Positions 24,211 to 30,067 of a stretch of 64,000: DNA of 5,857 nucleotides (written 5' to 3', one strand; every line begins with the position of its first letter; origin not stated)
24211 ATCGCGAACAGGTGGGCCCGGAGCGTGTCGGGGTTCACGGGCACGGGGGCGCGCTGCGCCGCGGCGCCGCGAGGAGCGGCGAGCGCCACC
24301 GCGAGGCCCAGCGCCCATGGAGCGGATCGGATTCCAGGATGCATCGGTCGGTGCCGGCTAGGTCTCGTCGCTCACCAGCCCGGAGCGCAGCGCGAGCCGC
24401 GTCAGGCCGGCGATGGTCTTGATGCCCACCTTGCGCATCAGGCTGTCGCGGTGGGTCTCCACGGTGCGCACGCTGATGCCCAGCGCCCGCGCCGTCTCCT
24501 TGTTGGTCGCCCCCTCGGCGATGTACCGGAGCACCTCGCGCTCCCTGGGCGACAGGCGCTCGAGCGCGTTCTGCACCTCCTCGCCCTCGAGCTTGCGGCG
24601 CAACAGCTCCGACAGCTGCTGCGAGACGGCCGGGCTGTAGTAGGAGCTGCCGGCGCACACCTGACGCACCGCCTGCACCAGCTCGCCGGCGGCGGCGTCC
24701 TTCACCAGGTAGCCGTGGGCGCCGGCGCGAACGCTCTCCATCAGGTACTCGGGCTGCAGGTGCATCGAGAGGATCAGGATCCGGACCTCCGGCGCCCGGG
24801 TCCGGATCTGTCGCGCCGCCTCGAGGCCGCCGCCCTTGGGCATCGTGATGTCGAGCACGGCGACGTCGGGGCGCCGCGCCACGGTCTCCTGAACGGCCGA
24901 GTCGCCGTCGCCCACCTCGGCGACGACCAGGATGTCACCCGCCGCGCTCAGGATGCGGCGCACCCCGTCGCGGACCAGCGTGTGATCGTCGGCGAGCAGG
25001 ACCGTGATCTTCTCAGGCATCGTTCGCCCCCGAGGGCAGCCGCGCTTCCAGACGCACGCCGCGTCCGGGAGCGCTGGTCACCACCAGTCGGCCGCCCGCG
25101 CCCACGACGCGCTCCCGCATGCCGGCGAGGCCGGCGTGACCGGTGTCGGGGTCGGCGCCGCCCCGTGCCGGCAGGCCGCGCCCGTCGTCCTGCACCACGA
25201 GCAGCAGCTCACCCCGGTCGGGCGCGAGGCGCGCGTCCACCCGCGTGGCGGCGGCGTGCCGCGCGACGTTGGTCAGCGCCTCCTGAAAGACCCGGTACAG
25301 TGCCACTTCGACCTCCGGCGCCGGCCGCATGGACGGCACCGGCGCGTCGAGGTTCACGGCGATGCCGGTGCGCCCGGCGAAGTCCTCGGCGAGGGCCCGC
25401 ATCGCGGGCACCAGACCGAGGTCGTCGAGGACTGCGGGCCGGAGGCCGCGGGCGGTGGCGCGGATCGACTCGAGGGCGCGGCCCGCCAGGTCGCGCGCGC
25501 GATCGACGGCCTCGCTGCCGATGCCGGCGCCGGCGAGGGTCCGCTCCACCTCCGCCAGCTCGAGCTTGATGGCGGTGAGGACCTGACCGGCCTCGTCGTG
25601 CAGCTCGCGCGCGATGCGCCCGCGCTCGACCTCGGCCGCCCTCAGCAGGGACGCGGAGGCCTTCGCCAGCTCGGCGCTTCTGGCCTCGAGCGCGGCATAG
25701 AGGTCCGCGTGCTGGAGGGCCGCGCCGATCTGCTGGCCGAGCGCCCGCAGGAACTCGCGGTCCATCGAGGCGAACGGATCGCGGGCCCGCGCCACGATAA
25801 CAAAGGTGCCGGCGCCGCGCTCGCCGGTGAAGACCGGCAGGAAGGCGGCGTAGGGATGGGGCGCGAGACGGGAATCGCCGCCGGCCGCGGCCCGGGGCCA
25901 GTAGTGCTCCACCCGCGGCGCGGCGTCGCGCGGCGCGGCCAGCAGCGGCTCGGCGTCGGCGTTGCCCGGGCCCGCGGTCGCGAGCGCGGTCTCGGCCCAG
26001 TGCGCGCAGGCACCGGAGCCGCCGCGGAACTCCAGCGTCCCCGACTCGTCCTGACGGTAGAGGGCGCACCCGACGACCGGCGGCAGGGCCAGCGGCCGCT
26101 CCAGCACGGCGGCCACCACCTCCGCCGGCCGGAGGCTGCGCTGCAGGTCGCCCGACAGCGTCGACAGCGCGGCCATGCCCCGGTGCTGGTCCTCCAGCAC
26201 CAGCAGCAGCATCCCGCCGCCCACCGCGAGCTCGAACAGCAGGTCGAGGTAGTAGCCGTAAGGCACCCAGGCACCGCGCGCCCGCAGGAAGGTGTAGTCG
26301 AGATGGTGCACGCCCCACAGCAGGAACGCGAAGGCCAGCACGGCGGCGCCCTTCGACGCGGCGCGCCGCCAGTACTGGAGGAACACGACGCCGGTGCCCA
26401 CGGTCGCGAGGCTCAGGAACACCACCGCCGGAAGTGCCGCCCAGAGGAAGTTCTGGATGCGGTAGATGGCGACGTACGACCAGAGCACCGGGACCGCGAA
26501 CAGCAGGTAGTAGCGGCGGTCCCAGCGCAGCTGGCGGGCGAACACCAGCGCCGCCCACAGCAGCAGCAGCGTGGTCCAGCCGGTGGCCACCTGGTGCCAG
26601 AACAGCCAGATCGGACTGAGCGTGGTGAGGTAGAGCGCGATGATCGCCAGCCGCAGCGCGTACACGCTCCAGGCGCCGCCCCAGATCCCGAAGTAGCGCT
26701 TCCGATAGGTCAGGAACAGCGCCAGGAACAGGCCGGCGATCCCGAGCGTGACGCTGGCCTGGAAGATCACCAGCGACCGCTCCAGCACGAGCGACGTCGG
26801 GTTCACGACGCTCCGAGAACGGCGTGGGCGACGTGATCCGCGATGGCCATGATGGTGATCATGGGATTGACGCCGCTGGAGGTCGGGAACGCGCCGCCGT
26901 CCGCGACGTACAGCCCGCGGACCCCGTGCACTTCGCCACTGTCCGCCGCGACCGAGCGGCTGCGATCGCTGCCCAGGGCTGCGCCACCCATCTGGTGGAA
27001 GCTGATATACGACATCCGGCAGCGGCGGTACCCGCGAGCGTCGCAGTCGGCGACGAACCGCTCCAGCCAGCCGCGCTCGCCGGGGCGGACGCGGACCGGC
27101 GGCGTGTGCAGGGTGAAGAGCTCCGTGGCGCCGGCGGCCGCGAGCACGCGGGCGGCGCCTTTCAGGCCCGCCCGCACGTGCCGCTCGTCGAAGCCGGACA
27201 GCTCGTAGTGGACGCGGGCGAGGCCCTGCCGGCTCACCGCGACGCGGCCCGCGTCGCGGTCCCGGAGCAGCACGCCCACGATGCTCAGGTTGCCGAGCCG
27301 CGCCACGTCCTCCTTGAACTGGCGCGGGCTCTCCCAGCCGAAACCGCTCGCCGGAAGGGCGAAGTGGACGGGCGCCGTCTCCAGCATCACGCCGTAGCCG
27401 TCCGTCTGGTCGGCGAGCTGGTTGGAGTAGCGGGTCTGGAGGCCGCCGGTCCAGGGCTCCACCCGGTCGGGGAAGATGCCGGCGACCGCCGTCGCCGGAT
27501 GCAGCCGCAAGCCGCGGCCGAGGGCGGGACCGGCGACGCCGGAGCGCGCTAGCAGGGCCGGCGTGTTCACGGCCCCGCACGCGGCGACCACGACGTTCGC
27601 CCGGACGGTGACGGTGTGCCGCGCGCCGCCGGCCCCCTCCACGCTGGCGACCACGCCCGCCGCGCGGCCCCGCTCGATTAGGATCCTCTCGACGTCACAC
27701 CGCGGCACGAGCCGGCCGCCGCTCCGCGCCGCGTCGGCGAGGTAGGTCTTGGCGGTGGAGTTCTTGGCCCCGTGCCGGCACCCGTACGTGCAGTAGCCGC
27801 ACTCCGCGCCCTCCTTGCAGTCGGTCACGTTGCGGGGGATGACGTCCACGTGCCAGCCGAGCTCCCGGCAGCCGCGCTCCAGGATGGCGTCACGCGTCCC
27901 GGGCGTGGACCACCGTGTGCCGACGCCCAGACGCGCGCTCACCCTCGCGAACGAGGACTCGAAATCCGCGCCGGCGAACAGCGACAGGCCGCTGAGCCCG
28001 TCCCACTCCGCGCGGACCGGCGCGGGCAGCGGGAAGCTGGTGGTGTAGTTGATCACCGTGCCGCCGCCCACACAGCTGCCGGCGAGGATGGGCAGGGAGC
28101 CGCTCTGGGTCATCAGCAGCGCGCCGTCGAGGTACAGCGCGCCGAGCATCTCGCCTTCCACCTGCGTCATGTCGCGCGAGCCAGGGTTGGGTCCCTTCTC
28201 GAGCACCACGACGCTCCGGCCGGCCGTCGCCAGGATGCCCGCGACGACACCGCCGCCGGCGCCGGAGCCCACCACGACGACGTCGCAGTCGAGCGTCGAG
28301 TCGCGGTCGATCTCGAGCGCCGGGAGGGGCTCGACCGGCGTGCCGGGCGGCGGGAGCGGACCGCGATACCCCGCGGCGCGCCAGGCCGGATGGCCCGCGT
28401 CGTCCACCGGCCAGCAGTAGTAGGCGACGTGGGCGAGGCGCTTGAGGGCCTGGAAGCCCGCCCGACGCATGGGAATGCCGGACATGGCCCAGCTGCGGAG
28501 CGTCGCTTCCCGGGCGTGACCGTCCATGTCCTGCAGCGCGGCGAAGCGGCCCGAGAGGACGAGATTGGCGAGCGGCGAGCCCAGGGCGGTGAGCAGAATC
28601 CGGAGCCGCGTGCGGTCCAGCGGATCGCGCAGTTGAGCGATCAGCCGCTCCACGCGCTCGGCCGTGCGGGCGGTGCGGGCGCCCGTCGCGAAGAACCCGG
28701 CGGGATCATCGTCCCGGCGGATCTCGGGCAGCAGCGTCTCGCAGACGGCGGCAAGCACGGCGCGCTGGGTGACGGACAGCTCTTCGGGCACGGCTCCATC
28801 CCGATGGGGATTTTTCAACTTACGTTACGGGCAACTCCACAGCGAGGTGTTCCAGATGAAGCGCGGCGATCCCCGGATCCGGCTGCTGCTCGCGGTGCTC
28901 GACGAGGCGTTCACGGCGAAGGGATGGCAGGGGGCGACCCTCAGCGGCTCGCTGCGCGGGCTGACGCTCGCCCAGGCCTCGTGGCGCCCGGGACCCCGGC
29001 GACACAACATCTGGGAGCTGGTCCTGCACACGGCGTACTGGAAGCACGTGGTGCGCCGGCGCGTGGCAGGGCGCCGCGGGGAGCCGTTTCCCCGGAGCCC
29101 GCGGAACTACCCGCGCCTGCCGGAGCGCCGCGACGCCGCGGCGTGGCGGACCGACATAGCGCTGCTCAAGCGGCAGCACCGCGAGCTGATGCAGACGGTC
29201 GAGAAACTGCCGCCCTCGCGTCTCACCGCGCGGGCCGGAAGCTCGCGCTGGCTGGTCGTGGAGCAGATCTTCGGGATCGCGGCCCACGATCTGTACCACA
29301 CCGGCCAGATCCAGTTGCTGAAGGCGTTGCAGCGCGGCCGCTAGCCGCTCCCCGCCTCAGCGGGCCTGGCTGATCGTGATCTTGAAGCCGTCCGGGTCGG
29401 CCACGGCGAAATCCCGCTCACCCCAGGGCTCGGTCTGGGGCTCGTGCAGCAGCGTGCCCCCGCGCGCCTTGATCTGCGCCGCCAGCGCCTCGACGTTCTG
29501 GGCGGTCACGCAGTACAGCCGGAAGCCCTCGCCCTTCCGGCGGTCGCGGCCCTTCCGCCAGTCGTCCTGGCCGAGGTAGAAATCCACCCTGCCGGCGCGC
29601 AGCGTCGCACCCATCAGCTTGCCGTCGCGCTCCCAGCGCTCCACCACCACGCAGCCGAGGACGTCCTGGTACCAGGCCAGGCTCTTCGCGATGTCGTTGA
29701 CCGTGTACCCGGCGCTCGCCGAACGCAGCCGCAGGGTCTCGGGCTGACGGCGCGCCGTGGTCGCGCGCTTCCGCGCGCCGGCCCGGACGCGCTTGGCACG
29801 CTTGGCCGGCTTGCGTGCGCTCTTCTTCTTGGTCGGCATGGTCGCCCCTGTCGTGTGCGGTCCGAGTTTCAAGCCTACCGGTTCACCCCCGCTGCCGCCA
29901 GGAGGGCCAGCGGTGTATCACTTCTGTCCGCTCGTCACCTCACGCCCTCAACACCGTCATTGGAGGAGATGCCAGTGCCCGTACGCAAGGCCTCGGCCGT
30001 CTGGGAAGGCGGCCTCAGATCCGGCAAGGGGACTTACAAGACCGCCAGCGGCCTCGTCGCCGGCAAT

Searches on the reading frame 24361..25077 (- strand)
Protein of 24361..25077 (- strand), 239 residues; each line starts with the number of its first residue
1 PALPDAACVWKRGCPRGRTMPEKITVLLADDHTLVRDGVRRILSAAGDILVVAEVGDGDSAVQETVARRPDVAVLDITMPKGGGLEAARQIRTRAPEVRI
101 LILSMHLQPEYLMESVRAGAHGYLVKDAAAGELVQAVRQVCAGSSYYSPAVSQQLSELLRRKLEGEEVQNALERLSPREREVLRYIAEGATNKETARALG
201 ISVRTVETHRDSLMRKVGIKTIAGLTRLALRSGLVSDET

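Call 72: search_protein_families(library=ncbifam, proteins=[window:24361-25077:-], max_evalue=0.00001)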
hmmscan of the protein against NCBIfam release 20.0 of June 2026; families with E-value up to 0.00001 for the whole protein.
window:24361-25077:- (239 aa): 75 families (the best 25 are shown)
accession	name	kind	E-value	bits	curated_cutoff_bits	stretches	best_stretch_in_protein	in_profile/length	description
NF052445.1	RespRegMctR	equivalog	1.6e-59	200.8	300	1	23-234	1-204/205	two-component system response regulator MctR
NF007018.1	PRK09483.1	equivalog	7e-46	156.6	280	1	24-238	2-212/217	UvrY/SirA/GacA family response regulator transcription factor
NF007935.0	PRK10651.1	equivalog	3.2e-44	150.7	250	1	20-221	3-202/216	two-component system response regulator NarL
NF011896.0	PRK15369.1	equivalog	3.6e-43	147.6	242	1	23-234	3-209/211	two component system response regulator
NF047785.1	respo_reg_MadR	equivalog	4e-39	134.1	300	1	24-234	1-208/209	MadR family response regulator transcription factor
NF007708.0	PRK10403.1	equivalog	4e-33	114.7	343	1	24-228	7-207/215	nitrate/nitrite response regulator protein NarP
NF007685.0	PRK10360.1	equivalog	1.2e-30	106.8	258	1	24-225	2-188/196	response regulator transcription factor UhpA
NF007419.0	PRK09958.1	equivalog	6.8e-27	94.4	251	1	26-231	3-200/204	acid-sensing system DNA-binding response regulator EvgA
NF007403.0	PRK09935.1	equivalog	5.3e-25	88.3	271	1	25-229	5-204/210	fimbria biosynthesis transcriptional regulator FimZ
NF006900.1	PRK09390.1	equivalog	2.4e-24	86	255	1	20-233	1-201/203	response regulator FixJ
NF008098.0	PRK10840.1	equivalog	6.1e-23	81.4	235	1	23-223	3-200/216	response regulator transcription factor RcsB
NF040749.1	tetrathio_RR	equivalog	2.2e-22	79.7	290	1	26-226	2-185/191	tetrathionate respiration response regulator TtrR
NF041830.1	RR_TF_ErdR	exception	2.8e-19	69.7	390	1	25-222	3-198/213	response regulator transcription factor ErdR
NF041367.1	CheY_Halo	equivalog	4.8e-18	65.6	200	1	26-140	1-113/114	chemotaxis protein CheY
NF001965.0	PRK00742.1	subfamily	1.4e-17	64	293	1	22-129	2-110/357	chemotaxis-specific protein-glutamate methyltransferase CheB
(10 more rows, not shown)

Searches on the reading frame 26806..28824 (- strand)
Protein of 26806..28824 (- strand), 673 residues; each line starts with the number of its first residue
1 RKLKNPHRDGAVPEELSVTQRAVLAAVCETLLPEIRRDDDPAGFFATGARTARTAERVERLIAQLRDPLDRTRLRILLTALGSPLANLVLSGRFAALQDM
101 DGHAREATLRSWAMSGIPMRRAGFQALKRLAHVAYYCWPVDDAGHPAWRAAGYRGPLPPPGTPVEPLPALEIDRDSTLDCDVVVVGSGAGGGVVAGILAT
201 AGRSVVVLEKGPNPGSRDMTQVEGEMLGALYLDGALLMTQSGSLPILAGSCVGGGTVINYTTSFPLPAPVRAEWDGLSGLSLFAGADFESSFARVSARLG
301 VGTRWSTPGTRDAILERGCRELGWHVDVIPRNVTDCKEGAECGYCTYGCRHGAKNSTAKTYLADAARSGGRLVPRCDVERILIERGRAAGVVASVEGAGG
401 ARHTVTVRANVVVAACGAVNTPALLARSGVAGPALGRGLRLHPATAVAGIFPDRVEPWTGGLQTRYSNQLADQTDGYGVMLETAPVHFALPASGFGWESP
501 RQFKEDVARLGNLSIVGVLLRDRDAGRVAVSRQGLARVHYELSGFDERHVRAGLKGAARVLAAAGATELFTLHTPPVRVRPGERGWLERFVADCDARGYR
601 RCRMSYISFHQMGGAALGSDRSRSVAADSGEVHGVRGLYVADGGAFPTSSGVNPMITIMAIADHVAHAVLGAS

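Call 72: search_protein_families(library=ncbifam, proteins=[window:26806-28824:-], max_evalue=0.00001)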
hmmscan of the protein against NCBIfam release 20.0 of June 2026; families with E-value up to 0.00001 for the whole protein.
window:26806-28824:- (673 aa): 8 families
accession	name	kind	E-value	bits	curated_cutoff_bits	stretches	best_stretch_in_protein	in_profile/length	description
NF058674.1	CholsOxChoxAB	equivalog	2e-20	72.8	850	2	609-665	472-528/535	cholesterol oxidase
NF002550.0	PRK02106.1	subfamily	9.3e-18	64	605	1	349-433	194-275/563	choline dehydrogenase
TIGR03970.1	mycofact_MftG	equivalog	1.2e-14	54.2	387.45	1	349-668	188-485/487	mycofactocin dehydrogenase MftG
TIGR04542.1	GMC_mycofac_2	equivalog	8.1e-13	48.2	400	1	181-432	1-239/425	mycofactocin system GMC family oxidoreductase MftG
TIGR01810.1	betA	equivalog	1.2e-11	43.9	732.1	1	349-447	187-282/532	choline dehydrogenase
TIGR02462.1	pyranose_ox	equivalog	2.7e-10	39.8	544.9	0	608-669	482-543/548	pyranose oxidase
NF038210.1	GMC_mycofac_3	equivalog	9.3e-10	37.9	300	0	618-670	361-413/418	mycofactocin system GMC family oxidoreductase MftG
NF004789.0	PRK06134.1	subfamily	1.6e-06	27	747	0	174-215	7-48/581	FAD-dependent oxidoreductase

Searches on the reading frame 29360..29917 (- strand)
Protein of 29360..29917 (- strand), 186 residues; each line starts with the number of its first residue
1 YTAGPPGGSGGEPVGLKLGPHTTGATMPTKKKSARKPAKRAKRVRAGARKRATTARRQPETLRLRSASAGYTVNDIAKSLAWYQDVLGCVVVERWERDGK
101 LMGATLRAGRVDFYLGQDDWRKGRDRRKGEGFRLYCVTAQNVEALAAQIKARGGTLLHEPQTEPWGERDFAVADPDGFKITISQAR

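Call 73: search_protein_families(library=ncbifam, proteins=[window:29360-29917:-], max_evalue=0.00001)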
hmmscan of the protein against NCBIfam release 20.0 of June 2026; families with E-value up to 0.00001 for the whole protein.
window:29360-29917:- (186 aa): 2 families
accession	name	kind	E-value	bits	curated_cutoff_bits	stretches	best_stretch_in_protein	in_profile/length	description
TIGR00068.2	glyox_I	equivalog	9.3e-08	32.1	120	0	128-184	84-139/143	lactoylglutathione lyase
NF000496.2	Fos_GSH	equivalog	5.5e-06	26.5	180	1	72-182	11-114/136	fosfomycin resistance glutathione transferase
